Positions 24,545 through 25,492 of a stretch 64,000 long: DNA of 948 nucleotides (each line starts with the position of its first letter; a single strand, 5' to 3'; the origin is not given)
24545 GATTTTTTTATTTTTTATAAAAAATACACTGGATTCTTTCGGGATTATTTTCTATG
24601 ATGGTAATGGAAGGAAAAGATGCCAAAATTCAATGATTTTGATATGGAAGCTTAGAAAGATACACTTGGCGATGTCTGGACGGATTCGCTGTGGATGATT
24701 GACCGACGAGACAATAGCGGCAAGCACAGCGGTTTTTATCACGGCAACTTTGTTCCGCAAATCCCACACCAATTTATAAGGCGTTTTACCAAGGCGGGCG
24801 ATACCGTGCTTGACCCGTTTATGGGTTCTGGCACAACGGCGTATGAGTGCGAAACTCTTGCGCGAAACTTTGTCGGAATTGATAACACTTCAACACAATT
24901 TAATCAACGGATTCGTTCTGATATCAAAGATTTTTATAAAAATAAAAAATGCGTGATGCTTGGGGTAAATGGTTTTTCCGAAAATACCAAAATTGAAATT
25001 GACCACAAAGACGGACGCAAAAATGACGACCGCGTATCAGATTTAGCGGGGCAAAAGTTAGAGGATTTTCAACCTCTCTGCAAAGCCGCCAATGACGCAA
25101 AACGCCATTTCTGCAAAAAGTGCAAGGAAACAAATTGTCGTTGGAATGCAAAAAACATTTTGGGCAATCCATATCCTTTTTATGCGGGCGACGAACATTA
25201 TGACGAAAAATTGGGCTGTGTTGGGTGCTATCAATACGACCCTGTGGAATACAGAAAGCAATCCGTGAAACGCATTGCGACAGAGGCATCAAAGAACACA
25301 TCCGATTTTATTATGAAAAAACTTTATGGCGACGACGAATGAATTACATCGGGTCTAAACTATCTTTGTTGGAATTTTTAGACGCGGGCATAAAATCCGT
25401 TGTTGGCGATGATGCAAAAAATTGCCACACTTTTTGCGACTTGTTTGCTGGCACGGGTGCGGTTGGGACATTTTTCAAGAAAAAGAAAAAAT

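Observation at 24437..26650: Small restriction-modification islet inserted into the 3' end of tRNA-Lys, closed by a 43 bp direct repeat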

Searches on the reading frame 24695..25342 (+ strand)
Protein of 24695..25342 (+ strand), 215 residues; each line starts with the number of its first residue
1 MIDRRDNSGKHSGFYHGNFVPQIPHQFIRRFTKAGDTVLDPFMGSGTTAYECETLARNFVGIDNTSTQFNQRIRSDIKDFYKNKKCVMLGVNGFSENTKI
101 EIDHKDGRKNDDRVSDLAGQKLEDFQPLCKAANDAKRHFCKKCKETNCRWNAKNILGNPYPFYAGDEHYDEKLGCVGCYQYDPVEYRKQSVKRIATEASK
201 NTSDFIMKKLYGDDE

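Call 5: search_protein_families(library=pfam, proteins=[window:24695-25342:+], max_evalue=0.01)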
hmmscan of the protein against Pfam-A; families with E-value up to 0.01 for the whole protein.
window:24695-25342:+ (215 aa): 3 families
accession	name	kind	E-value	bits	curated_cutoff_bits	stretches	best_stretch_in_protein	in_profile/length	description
PF05315.17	ICEA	-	3.8e-75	252.6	24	1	64-211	75-218/218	ICEA Protein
PF01555.25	N6_N4_Mtase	-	2.9e-14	54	26.7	1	14-66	161-213/221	DNA methylase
PF01170.24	UPF0020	-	0.0055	16.9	22.3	1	33-94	27-85/197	RMKL-like, methyltransferase domain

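Call 13: find_homologous_proteins(query=window:24695-25342:+)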
Query window:24695-25342:+ (215 aa): 2034 proteins with E <= 0.001 among 2167 candidates; the best 120 are listed.
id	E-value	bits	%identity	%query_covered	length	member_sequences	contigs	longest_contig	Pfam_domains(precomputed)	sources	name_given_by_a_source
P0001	3.7e-147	506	100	100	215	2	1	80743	PF05315.17,PF01555.25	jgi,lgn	jgi:hypothetical protein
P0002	5.3e-77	276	78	70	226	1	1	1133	PF05315.17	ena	-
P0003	6.3e-77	276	78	70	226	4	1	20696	PF05315.17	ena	-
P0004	6.7e-77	276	81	71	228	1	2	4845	PF05315.17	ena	-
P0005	9.1e-77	276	81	71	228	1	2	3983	PF05315.17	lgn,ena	-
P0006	1.6e-76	275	80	70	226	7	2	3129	PF05315.17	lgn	-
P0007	2.1e-76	274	77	70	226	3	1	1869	PF05315.17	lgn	-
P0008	1.3e-75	272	78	71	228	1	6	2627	PF05315.17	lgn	-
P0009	1.3e-75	272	78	71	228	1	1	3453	PF05315.17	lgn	-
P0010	1.9e-75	271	78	71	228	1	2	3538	PF05315.17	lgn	-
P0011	1.9e-75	271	75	72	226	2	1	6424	PF05315.17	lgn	-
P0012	2.9e-75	271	77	70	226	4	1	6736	PF05315.17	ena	-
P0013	3.4e-75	271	79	70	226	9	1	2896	PF05315.17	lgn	-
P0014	3.5e-75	270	76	70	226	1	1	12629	PF05315.17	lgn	-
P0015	4.9e-75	270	76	72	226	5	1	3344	PF05315.17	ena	-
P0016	6.8e-75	270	76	50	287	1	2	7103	PF05315.17,PF13649.13,PF02086.22,PF01555.25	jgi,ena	-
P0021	1.5e-74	268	79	71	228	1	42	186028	PF05315.17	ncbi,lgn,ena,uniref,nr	ncbi:hypothetical protein [uncultured Treponema sp.]|uniref:hypothetical protein n=1 Tax=uncultured 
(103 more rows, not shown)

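Call 14: find_encoding_contigs(protein=P0001, flank=10000, max_places=10)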
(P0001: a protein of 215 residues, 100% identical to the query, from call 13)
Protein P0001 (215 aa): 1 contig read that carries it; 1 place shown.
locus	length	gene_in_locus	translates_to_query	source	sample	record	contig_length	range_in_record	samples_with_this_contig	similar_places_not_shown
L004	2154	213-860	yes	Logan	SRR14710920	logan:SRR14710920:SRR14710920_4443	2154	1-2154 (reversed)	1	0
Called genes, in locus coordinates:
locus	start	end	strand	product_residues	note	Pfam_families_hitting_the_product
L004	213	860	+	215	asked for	PF01555:N6_N4_Mtase, PF05315:ICEA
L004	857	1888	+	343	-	PF02086:MethyltransfD12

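Call 15: find_encoding_contigs(protein=P0016, flank=6000, max_places=6)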
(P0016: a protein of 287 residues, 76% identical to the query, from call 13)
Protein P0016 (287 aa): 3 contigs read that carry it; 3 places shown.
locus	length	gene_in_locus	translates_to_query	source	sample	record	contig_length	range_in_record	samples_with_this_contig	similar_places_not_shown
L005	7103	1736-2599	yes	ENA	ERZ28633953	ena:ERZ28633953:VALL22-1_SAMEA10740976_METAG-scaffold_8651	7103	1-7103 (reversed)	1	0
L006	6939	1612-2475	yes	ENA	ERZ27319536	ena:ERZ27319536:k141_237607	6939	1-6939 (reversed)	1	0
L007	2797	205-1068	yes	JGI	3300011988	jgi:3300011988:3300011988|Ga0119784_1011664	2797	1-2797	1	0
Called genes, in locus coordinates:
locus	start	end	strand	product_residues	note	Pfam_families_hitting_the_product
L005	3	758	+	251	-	?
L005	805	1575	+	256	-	PF08239:SH3_3 (faint)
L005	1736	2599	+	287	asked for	PF01555:N6_N4_Mtase, PF02086:MethyltransfD12 (weak), PF13649:Methyltransf_25 (faint), PF05315:ICEA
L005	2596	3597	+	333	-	PF02086:MethyltransfD12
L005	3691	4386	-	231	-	-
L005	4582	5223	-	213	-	PF08534:Redoxin, PF00578:AhpC-TSA, PF10417:1-cysPrx_C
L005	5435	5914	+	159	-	PF01584:CheW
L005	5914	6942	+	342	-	PF01041:DegT_DnrJ_EryC1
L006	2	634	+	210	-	?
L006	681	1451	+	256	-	PF08239:SH3_3 (faint)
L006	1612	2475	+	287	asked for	PF01555:N6_N4_Mtase, PF02086:MethyltransfD12 (weak), PF13649:Methyltransf_25 (faint), PF05315:ICEA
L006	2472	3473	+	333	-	PF02086:MethyltransfD12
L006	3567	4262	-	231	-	-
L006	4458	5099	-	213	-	PF08534:Redoxin, PF00578:AhpC-TSA, PF10417:1-cysPrx_C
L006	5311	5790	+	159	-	PF01584:CheW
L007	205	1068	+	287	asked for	PF01555:N6_N4_Mtase, PF02086:MethyltransfD12 (weak), PF13649:Methyltransf_25 (faint), PF05315:ICEA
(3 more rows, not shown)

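Call 42: find_encoding_contigs(protein=P0004, flank=5000, max_places=3)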
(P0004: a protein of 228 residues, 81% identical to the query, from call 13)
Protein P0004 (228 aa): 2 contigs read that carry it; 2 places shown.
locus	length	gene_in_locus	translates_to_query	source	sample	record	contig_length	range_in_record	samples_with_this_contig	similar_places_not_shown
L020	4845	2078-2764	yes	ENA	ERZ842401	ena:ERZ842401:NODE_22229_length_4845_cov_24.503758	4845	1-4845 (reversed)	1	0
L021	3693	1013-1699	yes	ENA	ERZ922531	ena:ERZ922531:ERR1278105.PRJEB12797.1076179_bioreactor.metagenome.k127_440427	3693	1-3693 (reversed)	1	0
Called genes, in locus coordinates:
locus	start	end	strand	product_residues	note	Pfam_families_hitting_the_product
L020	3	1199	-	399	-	?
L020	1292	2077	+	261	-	PF01555:N6_N4_Mtase, PF02086:MethyltransfD12 (weak), PF13847:Methyltransf_31 (weak), PF01555:N6_N4_Mtase (weak)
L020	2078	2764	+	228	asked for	PF05315:ICEA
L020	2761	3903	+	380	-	-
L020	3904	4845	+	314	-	?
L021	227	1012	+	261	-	PF01555:N6_N4_Mtase, PF02086:MethyltransfD12 (weak), PF13847:Methyltransf_31 (weak), PF01555:N6_N4_Mtase (weak)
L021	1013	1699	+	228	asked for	PF05315:ICEA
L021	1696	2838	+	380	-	-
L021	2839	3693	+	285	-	?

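Call 43: find_encoding_contigs(protein=P0021, flank=6000, max_places=5)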
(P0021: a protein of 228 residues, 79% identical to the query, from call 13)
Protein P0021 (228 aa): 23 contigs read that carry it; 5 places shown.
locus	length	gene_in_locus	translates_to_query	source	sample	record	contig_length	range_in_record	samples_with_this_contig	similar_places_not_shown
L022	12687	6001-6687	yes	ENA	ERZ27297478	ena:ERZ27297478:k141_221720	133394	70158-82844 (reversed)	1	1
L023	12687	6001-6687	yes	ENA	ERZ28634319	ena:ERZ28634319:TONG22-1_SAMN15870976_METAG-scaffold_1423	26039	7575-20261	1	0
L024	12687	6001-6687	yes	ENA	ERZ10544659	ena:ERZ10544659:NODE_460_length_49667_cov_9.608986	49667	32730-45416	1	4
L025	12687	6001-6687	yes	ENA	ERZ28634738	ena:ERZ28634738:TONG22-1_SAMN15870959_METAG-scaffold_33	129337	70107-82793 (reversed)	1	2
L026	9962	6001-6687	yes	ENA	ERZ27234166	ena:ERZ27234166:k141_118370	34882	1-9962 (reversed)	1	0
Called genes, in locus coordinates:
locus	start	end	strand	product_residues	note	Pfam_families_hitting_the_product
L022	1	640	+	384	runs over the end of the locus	-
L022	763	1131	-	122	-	PF18291:HU-HIG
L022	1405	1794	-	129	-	PF13384:HTH_23 (weak), PF01381:HTH_3, PF13443:HTH_26, PF13560:HTH_31 (weak)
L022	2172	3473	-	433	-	PF00860:Xan_ur_permease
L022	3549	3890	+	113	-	PF01022:HTH_5, PF12840:HTH_20 (weak)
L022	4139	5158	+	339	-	PF03773:ArsP_1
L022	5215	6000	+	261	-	PF01555:N6_N4_Mtase, PF02086:MethyltransfD12, PF13847:Methyltransf_31 (weak)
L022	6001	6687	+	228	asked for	PF05315:ICEA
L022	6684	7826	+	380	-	-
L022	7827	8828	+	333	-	PF02086:MethyltransfD12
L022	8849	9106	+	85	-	PF13192:Thioredoxin_3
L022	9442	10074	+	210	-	PF00583:Acetyltransf_1, PF13508:Acetyltransf_7 (weak)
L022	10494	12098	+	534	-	PF25172:Beta-prop_WDR3_2nd, PF25173:Beta-prop_WDR3_1st, PF23414:Beta-prop_EML_2, PF24796:WDR55, PF24807:WD40_CDC20-Fz, PF24817:WD40_WDHD1_1st, PF25168:Beta-prop_WDR36-Utp21_2nd, PF23381:Beta-prop_IFT122_1st, +19 more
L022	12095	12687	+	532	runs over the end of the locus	-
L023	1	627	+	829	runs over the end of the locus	PF09479:Flg_new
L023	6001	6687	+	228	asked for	PF05315:ICEA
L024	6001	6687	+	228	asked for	PF05315:ICEA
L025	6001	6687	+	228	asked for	PF05315:ICEA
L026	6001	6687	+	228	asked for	PF05315:ICEA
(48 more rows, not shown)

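Call 51: search_protein_families(library=ncbifam, proteins=[window:24695-25342:+, L022:5215-6000:+, L022:6001-6687:+, L022:6684-7826:+, L022:7827-8828:+], max_evalue=0.001)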
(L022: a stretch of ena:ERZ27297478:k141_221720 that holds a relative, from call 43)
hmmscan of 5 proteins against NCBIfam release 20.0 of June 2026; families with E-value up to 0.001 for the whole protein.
window:24695-25342:+ (215 aa): 3 families
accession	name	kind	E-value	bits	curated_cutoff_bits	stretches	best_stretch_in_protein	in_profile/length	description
NF050803.1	DnaMtaseCcrMCaul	equivalog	3.6e-08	32.7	830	1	28-79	199-249/350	adenine-specific DNA-methyltransferase CcrM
NF008572.0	PRK11524.1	equivalog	7.6e-06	25.2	292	1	27-74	203-254/294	adenine-specific DNA-methyltransferase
NF010253.0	PRK13699.1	subfamily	0.00047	19.9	244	1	27-64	156-193/226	DNA methyltransferase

L022:5215-6000:+ (261 aa): 6 families
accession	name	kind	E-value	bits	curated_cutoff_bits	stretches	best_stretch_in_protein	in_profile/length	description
NF050803.1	DnaMtaseCcrMCaul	equivalog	4.1e-07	29.2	830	1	41-102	189-254/350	adenine-specific DNA-methyltransferase CcrM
NF043040.1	corrin_prot_MT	hypoth_equivalog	1.5e-06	27.8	180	1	40-115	28-104/216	corrinoid protein-associated methyltransferase CpaM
NF008572.0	PRK11524.1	equivalog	2.4e-05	23.6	292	1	43-107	200-266/294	adenine-specific DNA-methyltransferase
NF001080.0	PRK00121.2-2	equivalog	0.00027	20.2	132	1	51-110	43-107/224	tRNA (guanosine(46)-N7)-methyltransferase TrmB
TIGR01934.1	MenG_MenH_UbiE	subfamily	0.00038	19.8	158.35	1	52-108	38-97/223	ubiquinone/menaquinone biosynthesis methyltransferase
NF010253.0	PRK13699.1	subfamily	0.00062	19.5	244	0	45-87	155-197/226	DNA methyltransferase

L022:6001-6687:+ (228 aa): 0 families

L022:6684-7826:+ (380 aa): 0 families

L022:7827-8828:+ (333 aa): 1 family
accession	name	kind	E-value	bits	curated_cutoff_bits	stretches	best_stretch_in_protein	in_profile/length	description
TIGR00095.1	TIGR00095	equivalog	0.00062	19.5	117.5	0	195-230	109-148/194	16S rRNA (guanine(966)-N(2))-methyltransferase RsmD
